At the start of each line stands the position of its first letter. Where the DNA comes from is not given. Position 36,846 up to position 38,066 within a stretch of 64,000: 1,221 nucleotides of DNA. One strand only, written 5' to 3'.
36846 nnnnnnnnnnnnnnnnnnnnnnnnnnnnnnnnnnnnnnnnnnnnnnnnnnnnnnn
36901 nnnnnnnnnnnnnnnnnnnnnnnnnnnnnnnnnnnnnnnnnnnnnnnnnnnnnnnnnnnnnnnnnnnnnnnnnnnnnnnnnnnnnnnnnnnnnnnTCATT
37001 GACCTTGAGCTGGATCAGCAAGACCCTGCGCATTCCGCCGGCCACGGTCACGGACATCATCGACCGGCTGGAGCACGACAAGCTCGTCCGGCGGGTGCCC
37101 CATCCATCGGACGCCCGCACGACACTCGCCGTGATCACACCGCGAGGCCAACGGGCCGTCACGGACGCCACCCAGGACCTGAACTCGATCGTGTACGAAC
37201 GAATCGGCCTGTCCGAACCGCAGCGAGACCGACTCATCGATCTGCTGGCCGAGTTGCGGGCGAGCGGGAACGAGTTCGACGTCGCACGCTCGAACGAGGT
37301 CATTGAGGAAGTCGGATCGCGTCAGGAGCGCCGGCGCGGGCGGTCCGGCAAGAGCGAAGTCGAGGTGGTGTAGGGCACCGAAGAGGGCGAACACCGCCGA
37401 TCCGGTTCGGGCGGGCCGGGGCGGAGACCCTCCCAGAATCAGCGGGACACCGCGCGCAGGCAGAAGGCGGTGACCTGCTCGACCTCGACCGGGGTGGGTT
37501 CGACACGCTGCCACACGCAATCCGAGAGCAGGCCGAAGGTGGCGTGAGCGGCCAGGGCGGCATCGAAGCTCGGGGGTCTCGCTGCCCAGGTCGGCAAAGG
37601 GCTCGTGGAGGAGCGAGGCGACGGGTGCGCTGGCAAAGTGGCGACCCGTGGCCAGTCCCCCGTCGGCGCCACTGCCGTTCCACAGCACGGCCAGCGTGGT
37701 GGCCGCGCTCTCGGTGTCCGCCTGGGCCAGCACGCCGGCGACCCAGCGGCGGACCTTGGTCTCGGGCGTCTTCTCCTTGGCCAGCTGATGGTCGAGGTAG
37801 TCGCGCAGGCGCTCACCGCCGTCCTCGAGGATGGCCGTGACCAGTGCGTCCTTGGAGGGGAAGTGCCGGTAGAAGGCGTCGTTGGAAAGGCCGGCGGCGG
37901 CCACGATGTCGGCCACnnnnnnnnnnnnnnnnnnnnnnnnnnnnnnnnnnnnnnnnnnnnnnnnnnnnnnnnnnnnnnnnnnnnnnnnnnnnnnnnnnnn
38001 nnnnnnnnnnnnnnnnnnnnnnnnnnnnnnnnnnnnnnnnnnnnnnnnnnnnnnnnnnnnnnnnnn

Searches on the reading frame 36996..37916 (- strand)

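Call 60: search_protein_families(library=pfam, proteins=[window:36996-37916:-], max_evalue=0.001)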
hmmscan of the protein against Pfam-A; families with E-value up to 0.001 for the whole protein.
window:36996-37916:- (306 aa): 1 family
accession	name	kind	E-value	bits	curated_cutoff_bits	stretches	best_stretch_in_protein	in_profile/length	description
PF00440.29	TetR_N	-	3.6e-08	33.5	24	1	1-29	19-47/47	Bacterial regulatory proteins, tetR family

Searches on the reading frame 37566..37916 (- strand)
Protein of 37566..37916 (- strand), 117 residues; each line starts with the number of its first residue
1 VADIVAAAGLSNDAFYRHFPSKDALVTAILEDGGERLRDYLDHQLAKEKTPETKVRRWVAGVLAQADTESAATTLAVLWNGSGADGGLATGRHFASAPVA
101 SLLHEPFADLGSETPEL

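Call 66: search_solved_structures(query=window:37566-37916:-, max_evalue=1)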
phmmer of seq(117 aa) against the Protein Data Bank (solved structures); distinct sequences matched with E-value up to 1: 77 (the best 60 are shown).
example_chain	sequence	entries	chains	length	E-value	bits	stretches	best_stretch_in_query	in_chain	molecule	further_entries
2eh3_A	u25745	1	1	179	4.1e-06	30.3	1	2-57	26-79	Transcriptional regulator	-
2rek_A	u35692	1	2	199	9.2e-05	26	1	3-77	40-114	Putative tetR-family transcriptional regulator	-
2qwt_A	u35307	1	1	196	0.00015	25.3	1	3-50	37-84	Transcriptional regulator, TetR family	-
3qbm_A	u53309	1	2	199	0.00046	23.7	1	1-49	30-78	TetR transcriptional regulator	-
9b7y_A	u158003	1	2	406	0.00054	23.5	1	2-51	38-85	Transcriptional repressor Mce3R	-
6yl2_B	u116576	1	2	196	0.00083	22.9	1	2-35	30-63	Probable transcriptional regulatory protein (Probably TetR-family)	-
4g12_A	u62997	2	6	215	0.00099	22.6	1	2-34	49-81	Probable transcriptional regulatory protein (Probably TETR-FAMILY)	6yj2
2q24_A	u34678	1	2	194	0.0056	20.2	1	4-70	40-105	Putative tetR family transcriptional regulator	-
6ayh_A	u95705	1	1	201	0.0062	20.1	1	4-39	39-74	TetR family transcriptional regulator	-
5haw_A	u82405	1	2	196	0.0071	19.9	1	4-71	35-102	Nucleoid occlusion factor SlmA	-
4gct_A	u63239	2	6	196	0.0072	19.9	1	4-71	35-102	Nucleoid occlusion factor SlmA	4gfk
4uds_A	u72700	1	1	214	0.01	19.4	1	4-48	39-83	MBDR REGULATOR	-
2fd5_A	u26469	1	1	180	0.011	19.3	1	1-34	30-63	transcriptional regulator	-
5hsz_A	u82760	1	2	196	0.012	19.2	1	2-64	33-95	Nucleoid occlusion factor SlmA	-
4gck_A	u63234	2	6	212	0.013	19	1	2-64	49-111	Nucleoid occlusion factor SlmA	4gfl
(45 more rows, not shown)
